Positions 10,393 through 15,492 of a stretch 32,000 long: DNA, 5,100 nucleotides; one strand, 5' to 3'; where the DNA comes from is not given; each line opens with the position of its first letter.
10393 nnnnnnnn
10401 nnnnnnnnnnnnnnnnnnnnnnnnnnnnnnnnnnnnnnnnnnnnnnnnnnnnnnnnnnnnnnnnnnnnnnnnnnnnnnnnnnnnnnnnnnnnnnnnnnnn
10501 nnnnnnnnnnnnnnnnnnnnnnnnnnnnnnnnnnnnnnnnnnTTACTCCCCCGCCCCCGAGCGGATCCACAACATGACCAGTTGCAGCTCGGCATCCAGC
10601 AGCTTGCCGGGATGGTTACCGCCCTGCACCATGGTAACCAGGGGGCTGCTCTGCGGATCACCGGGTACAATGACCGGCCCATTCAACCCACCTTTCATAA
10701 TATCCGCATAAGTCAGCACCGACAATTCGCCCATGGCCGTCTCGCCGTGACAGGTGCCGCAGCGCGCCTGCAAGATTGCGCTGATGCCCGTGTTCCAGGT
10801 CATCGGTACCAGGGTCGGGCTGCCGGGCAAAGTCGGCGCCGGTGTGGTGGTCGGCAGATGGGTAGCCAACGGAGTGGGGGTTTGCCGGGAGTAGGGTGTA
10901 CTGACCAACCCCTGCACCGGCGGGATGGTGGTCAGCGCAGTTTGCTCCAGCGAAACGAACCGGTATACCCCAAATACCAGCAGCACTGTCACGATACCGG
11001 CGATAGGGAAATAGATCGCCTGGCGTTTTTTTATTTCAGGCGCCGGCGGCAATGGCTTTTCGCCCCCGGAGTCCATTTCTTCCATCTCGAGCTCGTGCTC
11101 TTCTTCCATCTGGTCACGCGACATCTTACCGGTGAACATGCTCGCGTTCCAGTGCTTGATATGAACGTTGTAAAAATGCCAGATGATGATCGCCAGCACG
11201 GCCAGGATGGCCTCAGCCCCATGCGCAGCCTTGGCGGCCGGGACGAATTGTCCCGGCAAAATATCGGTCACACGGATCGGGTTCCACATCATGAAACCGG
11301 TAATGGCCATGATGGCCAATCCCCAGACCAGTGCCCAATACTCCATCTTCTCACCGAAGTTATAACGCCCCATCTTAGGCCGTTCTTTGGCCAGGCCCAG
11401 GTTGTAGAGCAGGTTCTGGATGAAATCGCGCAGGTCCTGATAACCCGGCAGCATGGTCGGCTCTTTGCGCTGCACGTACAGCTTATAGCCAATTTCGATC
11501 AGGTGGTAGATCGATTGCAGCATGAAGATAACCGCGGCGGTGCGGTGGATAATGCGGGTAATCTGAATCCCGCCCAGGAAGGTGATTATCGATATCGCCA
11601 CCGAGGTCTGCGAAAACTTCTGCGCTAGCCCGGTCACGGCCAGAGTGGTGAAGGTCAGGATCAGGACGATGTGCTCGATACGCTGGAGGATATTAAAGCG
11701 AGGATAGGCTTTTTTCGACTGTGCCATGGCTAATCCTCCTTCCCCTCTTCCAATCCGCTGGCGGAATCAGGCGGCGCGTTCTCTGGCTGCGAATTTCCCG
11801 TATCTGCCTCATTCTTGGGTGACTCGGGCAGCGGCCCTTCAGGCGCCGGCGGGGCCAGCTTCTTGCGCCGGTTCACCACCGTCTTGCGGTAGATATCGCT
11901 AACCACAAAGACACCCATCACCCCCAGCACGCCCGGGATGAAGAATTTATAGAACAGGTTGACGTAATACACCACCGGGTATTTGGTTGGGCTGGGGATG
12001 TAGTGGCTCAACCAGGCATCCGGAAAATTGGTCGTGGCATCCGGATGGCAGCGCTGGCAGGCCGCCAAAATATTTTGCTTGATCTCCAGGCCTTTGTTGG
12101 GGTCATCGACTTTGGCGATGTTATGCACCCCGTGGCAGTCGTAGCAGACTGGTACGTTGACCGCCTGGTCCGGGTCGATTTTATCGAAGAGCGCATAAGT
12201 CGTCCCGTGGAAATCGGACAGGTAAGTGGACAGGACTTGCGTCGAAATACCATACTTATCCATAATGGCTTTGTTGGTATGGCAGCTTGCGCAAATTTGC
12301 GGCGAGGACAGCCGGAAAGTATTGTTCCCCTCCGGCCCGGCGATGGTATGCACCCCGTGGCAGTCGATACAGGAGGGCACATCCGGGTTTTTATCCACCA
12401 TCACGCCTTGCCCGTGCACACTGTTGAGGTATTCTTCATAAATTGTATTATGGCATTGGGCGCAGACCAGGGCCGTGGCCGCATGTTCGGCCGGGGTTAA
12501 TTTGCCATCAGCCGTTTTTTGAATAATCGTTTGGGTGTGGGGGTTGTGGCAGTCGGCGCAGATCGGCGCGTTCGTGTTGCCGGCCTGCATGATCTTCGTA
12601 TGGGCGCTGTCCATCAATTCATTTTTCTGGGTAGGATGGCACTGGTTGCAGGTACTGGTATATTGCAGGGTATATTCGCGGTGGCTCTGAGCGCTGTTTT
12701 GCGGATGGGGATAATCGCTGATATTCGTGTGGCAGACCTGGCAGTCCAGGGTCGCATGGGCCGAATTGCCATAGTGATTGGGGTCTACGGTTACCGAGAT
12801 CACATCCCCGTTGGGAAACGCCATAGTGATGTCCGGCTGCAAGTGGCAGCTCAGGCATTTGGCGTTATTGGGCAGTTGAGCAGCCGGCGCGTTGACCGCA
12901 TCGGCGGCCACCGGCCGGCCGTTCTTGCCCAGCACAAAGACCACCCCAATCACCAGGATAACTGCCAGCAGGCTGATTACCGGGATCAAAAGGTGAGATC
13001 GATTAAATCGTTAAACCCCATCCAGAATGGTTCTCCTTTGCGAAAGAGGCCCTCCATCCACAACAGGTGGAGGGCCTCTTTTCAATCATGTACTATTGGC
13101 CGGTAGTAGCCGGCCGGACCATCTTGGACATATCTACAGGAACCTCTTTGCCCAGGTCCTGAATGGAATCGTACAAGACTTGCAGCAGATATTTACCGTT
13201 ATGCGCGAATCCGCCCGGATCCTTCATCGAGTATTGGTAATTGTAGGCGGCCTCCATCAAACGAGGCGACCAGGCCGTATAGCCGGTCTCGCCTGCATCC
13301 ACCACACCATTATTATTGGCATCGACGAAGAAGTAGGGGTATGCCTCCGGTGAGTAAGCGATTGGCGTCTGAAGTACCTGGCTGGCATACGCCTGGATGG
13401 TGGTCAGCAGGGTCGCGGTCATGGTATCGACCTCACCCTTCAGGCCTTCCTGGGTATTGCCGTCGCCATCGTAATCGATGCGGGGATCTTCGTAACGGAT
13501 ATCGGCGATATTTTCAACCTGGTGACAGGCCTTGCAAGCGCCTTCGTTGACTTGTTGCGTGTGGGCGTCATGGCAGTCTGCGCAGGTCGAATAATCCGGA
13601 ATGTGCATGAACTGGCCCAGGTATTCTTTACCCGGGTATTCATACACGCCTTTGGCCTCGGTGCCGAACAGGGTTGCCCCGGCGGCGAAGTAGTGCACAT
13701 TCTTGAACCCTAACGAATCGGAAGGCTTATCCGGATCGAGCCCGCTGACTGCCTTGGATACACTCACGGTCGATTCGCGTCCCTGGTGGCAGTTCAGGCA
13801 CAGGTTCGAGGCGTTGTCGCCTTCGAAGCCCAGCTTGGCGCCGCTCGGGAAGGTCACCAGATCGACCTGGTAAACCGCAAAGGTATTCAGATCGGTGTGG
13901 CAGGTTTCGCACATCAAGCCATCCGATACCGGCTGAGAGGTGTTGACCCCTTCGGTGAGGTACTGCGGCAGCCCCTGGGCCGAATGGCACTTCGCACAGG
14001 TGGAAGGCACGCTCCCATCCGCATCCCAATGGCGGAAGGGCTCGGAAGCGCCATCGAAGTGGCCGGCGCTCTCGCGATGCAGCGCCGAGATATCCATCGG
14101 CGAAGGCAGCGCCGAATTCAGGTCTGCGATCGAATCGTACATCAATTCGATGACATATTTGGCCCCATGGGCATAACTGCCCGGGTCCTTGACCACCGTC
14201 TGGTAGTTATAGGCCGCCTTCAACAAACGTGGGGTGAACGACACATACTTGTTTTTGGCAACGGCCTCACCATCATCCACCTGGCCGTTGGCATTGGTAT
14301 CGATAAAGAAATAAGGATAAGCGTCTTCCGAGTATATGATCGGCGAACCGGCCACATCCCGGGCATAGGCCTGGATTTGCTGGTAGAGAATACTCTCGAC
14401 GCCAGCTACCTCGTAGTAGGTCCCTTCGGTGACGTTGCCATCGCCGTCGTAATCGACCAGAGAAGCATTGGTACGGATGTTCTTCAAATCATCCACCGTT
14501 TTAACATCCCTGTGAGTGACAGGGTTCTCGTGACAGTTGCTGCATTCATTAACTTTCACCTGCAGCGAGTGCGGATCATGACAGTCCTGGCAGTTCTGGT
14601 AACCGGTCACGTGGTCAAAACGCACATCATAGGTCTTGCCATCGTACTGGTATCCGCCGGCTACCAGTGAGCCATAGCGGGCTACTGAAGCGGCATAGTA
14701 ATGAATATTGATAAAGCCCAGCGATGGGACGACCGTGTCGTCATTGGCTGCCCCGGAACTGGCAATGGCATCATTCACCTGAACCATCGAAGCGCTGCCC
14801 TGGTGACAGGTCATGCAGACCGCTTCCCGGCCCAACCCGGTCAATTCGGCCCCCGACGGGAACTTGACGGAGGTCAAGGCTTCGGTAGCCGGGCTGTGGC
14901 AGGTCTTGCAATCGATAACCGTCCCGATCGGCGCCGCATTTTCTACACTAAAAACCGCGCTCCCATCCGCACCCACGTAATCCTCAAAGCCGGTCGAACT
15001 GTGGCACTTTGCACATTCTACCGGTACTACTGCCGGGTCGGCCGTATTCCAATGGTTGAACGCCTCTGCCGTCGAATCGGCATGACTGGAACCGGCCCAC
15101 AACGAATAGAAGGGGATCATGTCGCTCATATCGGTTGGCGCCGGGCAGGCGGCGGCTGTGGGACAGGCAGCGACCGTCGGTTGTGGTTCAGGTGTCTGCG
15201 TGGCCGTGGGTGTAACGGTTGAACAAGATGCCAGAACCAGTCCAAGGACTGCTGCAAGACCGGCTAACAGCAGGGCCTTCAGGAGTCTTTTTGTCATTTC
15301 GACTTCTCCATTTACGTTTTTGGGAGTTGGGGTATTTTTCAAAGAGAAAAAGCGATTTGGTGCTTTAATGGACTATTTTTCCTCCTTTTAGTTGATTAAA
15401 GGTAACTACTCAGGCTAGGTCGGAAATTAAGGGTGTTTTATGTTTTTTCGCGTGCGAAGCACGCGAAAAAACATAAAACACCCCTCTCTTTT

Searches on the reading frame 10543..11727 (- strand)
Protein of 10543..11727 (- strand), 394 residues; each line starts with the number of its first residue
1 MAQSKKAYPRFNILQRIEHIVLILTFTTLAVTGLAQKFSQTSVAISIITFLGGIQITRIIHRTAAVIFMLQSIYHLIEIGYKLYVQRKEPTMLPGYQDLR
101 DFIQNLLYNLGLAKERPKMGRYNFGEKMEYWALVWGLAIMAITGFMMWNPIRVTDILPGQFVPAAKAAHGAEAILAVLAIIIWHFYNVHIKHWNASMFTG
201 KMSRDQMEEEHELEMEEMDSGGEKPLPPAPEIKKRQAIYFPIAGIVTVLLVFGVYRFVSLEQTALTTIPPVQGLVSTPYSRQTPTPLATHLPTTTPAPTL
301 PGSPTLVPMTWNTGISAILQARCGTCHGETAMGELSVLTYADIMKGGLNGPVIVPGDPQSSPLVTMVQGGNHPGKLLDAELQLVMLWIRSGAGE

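Call 36: search_protein_families(library=padloc, proteins=[window:10543-11727:-], max_evalue=0.001)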
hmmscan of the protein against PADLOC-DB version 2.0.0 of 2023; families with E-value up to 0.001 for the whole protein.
window:10543-11727:- (394 aa): 0 families

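Call 59: search_protein_families(library=pfam, proteins=[window:10543-11727:-], max_evalue=0.00001)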
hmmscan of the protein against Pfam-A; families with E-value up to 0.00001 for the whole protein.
window:10543-11727:- (394 aa): 2 families
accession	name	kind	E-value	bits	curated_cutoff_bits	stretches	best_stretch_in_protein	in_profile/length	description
PF01292.26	Ni_hydr_CYTB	-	1.5e-14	54.6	30.1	1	10-200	1-179/179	Prokaryotic cytochrome b561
PF07635.16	PSCyt1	-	8e-08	33.2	22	1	323-367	1-46/59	Planctomycete cytochrome C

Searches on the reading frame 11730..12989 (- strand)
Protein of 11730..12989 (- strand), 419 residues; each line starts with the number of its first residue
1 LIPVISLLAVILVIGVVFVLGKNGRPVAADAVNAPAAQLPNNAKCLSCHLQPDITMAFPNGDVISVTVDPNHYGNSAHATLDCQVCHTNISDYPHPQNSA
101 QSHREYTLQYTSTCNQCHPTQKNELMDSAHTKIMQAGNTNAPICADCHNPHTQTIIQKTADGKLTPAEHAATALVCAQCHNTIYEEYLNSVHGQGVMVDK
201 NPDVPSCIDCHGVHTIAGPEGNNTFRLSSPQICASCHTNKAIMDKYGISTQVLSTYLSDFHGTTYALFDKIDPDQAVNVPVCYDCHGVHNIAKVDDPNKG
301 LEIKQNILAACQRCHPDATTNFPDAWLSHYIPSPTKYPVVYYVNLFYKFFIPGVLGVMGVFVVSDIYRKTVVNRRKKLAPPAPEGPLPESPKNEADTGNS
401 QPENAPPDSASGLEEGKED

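Call 36: search_protein_families(library=padloc, proteins=[window:11730-12989:-], max_evalue=0.001)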
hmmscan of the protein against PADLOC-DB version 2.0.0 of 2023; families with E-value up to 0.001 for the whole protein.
window:11730-12989:- (419 aa): 0 families

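Call 59: search_protein_families(library=pfam, proteins=[window:11730-12989:-], max_evalue=0.00001)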
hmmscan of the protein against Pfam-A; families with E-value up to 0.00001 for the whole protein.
window:11730-12989:- (419 aa): 4 families
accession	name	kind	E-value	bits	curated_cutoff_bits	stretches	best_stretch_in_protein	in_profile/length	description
PF14522.11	Cytochrome_C7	-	5.7e-13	48.9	24.8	0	168-238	7-67/67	Cytochrome c7 and related cytochrome c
PF09699.15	Paired_CXXCH_1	-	5.6e-09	36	20.6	0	206-241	8-40/41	Doubled CXXCH motif (Paired_CXXCH_1)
PF14537.11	Cytochrom_c3_2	-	1.8e-08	35.1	25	0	168-238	21-79/79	Cytochrome c3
PF02085.21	Cytochrom_CIII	-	8.6e-06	26.5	22.9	0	164-241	23-86/101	Class III cytochrome C family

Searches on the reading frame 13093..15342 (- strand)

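Call 36: search_protein_families(library=padloc, proteins=[window:13093-15342:-], max_evalue=0.001)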
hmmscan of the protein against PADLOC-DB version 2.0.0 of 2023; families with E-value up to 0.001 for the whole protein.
window:13093-15342:- (749 aa): 0 families

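Call 59: search_protein_families(library=pfam, proteins=[window:13093-15342:-], max_evalue=0.00001)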
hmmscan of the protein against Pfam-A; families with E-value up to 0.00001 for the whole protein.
window:13093-15342:- (749 aa): 3 families
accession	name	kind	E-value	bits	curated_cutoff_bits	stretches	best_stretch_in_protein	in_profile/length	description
PF14522.11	Cytochrome_C7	-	1.5e-16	60.4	24.8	0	436-520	3-67/67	Cytochrome c7 and related cytochrome c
PF14537.11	Cytochrom_c3_2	-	5e-11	43.4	25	0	247-272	56-79/79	Cytochrome c3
PF02085.21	Cytochrom_CIII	-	4.9e-10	40.1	22.9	0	236-281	17-63/101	Class III cytochrome C family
